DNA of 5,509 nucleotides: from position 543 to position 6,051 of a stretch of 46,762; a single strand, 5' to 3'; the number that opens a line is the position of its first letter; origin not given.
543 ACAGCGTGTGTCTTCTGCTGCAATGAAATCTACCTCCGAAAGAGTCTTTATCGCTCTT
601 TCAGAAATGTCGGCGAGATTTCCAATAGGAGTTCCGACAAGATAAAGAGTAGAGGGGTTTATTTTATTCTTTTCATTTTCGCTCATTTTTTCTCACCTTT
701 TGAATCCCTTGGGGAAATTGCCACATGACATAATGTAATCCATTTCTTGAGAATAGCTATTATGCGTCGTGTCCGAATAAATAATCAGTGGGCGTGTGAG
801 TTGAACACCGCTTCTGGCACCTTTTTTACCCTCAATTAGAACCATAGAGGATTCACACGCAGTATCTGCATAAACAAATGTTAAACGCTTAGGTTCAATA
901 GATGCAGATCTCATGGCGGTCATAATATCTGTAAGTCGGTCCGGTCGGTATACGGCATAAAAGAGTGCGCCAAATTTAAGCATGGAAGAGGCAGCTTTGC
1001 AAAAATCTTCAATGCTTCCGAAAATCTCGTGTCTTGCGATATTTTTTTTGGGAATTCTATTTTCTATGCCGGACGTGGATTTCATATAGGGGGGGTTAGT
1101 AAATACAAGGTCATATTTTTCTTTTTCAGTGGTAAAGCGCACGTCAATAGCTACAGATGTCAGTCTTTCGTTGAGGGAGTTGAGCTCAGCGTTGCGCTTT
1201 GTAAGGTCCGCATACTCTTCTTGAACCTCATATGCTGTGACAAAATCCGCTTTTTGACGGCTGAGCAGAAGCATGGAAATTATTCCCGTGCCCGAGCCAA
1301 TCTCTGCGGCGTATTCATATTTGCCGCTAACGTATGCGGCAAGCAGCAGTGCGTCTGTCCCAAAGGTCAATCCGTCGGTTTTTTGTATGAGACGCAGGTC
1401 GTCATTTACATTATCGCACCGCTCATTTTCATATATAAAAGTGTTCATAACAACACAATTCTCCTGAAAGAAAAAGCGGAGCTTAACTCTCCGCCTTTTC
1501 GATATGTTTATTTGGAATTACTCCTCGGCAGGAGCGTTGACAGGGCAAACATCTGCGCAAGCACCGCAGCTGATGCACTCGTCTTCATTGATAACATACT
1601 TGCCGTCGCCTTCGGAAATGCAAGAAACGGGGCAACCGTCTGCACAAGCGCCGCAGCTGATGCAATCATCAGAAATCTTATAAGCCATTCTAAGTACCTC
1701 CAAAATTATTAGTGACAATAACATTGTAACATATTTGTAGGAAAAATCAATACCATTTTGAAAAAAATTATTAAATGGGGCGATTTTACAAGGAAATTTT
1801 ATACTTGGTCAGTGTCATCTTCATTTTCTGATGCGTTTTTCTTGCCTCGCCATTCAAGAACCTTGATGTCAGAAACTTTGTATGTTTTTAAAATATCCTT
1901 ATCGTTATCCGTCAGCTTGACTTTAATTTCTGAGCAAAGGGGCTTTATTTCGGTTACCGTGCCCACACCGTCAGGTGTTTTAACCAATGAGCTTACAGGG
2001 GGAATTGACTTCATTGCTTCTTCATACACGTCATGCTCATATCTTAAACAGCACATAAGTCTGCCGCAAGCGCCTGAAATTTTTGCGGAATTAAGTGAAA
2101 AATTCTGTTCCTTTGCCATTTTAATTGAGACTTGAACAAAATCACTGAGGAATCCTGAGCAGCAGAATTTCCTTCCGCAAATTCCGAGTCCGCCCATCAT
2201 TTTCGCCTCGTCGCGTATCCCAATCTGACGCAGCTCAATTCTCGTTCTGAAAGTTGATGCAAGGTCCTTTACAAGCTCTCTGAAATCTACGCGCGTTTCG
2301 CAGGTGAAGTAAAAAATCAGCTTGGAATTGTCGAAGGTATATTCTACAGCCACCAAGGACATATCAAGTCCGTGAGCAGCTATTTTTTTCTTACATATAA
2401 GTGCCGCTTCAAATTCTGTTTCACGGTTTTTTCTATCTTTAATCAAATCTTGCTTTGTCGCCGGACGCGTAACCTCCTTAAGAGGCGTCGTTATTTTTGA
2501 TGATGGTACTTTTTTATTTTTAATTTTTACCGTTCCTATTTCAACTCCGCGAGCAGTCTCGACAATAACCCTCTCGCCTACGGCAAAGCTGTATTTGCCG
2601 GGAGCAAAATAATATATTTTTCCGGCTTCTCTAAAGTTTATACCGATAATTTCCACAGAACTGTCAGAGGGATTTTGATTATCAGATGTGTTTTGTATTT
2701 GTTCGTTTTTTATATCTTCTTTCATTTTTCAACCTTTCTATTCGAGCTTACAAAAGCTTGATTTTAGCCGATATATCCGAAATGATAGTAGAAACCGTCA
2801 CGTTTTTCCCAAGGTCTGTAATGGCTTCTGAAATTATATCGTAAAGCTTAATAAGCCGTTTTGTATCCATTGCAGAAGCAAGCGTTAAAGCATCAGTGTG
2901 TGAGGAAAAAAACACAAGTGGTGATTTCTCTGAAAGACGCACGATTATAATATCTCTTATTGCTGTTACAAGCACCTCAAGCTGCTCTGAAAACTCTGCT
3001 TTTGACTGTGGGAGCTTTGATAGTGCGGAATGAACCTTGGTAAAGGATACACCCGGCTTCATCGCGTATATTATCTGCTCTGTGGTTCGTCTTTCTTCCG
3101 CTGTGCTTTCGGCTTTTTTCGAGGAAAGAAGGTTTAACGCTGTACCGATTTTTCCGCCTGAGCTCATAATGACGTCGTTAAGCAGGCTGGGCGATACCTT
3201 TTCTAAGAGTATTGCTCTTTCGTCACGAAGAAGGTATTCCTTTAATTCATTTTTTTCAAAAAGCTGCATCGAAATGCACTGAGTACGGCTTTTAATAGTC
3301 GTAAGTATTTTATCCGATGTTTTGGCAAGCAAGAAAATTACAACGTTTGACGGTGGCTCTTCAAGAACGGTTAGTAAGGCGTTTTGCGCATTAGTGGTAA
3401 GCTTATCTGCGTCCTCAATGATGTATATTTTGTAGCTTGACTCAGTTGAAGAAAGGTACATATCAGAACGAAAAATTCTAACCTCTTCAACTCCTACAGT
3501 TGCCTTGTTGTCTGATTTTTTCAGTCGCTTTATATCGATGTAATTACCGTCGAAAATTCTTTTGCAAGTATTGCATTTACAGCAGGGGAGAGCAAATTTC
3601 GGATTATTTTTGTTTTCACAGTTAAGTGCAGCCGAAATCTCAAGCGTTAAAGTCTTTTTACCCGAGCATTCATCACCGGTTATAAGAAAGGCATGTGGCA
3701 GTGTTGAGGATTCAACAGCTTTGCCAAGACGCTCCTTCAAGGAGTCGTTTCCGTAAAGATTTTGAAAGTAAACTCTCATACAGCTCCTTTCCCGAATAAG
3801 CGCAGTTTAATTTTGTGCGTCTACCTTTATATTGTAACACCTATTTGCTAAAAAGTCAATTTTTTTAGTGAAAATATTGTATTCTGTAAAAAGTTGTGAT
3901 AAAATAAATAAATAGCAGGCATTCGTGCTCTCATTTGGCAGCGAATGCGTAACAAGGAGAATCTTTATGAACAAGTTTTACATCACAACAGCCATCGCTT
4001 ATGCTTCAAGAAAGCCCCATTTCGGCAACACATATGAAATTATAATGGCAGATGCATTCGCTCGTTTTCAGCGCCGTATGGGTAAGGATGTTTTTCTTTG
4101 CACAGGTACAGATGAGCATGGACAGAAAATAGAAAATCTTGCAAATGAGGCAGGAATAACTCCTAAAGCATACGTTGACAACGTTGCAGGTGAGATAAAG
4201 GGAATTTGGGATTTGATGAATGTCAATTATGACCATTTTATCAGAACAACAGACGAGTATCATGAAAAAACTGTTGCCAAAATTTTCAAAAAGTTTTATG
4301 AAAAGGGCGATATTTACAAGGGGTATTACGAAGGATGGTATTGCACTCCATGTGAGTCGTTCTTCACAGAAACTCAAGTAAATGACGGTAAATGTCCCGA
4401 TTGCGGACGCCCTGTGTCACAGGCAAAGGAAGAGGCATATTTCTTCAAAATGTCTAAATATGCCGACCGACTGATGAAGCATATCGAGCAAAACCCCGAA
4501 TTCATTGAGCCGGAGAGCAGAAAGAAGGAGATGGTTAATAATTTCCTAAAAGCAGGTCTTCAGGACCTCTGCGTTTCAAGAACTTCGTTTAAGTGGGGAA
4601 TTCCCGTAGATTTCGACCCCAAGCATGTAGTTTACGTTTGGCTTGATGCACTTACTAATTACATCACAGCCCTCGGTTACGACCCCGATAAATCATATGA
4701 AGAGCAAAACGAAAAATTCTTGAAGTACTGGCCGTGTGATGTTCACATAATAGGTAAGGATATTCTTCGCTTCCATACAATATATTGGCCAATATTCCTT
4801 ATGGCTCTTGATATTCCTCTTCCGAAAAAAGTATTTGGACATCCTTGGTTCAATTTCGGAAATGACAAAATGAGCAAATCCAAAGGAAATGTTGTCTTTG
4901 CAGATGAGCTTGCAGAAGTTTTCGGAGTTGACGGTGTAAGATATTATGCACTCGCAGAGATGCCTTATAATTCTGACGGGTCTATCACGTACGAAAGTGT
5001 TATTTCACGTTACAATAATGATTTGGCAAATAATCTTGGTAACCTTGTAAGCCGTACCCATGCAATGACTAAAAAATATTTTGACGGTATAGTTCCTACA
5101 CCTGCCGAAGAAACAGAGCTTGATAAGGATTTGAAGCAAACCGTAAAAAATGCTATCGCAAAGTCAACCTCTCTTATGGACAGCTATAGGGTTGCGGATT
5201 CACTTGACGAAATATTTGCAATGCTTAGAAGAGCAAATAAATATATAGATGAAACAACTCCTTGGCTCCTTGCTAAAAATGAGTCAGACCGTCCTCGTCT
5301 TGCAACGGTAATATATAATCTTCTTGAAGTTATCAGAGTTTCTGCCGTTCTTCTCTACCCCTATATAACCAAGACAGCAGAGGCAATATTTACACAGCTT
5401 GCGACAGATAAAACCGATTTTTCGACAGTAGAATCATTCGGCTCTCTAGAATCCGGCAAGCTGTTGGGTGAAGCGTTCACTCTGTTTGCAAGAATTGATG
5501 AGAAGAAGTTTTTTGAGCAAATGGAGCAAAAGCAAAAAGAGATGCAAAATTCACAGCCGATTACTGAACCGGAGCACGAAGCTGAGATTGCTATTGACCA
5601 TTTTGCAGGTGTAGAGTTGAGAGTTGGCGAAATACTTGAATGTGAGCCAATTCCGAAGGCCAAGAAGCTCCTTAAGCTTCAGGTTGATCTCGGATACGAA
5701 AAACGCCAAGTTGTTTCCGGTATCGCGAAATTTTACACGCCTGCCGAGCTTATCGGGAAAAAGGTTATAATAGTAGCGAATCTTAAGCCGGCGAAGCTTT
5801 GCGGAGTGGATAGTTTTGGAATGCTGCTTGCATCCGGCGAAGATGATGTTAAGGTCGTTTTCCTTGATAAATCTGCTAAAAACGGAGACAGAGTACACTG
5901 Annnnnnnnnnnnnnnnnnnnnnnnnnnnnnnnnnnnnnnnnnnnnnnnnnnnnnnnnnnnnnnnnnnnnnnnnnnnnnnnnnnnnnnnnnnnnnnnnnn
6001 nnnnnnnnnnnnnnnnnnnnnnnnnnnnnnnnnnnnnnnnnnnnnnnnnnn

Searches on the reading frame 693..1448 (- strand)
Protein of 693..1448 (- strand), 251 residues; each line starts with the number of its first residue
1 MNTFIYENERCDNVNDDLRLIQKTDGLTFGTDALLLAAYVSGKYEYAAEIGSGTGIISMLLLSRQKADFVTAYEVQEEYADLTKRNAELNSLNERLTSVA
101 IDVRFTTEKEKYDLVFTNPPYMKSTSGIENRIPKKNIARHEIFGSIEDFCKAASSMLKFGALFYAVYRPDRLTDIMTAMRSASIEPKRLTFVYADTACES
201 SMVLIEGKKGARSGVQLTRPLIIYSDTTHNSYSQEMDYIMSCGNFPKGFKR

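Call 89: search_protein_families(library=pfam, proteins=[window:693-1448:-], max_evalue=0.00001)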
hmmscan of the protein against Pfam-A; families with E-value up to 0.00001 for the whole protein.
window:693-1448:- (251 aa): 1 family
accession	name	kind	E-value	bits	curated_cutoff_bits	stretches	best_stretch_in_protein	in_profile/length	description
PF05175.20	MTS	-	1.1e-10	41.8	23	1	30-125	19-112/170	Methyltransferase small domain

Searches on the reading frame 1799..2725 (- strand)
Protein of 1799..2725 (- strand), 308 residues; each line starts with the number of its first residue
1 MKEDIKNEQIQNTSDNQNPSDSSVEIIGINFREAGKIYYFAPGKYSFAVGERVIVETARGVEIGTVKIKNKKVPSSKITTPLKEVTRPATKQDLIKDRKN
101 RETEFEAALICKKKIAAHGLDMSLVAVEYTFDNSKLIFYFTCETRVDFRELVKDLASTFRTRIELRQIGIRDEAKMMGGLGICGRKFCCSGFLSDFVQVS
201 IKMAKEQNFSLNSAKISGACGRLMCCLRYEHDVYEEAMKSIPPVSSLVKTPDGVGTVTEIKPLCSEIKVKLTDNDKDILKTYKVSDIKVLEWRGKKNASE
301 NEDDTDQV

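Call 89: search_protein_families(library=pfam, proteins=[window:1799-2725:-], max_evalue=0.00001)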
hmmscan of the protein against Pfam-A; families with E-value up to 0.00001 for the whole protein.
window:1799-2725:- (308 aa): 1 family
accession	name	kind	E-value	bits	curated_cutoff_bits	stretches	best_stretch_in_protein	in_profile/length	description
PF04468.17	PSP1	-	3.3e-35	120.7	27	1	83-168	1-86/86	PSP1 C-terminal conserved region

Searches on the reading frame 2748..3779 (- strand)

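Call 89: search_protein_families(library=pfam, proteins=[window:2748-3779:-], max_evalue=0.00001)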
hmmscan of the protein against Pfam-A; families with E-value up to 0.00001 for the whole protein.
window:2748-3779:- (343 aa): 1 family
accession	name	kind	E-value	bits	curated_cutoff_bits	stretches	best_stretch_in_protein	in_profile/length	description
PF13177.12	DNA_pol3_delta2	-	2.3e-45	154.9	27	1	12-172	3-158/161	DNA polymerase III, delta subunit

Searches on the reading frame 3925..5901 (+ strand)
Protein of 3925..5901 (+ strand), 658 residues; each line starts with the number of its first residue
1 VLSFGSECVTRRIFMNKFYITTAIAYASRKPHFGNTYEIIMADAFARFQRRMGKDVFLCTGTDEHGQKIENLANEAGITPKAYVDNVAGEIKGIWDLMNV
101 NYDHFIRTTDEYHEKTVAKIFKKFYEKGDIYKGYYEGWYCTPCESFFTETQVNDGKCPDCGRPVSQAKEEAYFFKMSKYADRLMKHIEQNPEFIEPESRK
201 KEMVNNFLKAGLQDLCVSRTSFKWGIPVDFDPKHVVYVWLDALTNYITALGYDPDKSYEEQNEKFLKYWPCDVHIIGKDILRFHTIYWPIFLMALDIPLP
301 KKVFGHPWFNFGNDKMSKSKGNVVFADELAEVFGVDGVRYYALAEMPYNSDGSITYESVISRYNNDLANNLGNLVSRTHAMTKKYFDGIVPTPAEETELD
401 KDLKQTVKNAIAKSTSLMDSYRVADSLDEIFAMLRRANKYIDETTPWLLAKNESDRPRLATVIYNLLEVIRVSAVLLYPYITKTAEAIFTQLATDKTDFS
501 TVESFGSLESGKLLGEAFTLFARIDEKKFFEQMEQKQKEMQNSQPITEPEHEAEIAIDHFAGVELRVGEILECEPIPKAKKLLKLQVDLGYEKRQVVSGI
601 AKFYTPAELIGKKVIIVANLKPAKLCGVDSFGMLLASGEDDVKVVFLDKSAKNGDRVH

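Call 89: search_protein_families(library=pfam, proteins=[window:3925-5901:+], max_evalue=0.00001)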
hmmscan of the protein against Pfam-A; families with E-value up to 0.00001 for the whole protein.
window:3925-5901:+ (658 aa): 6 families
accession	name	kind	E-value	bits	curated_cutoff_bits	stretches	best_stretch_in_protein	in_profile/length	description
PF09334.17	tRNA-synt_1g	-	7.9e-112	374.3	20.1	2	168-378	180-390/391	tRNA synthetases class I (M)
PF01588.26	tRNA_bind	-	8.1e-30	103.2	27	1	565-655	1-95/96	Putative tRNA binding domain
PF00133.28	tRNA-synt_1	-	1.6e-24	86.9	22.7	2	15-228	22-243/414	tRNA synthetases class I (I, L, M and V)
PF19303.5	Anticodon_3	-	1.6e-13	51.2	23.5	1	390-529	1-140/152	Anticodon binding domain of methionyl tRNA ligase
PF01406.26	tRNA-synt_1e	-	1.3e-06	28.4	27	0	295-349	233-286/301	tRNA synthetases class I (C) catalytic domain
PF08264.19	Anticodon_1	-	1.5e-06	28.6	25.1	1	400-506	1-105/148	Anticodon-binding domain of tRNA ligase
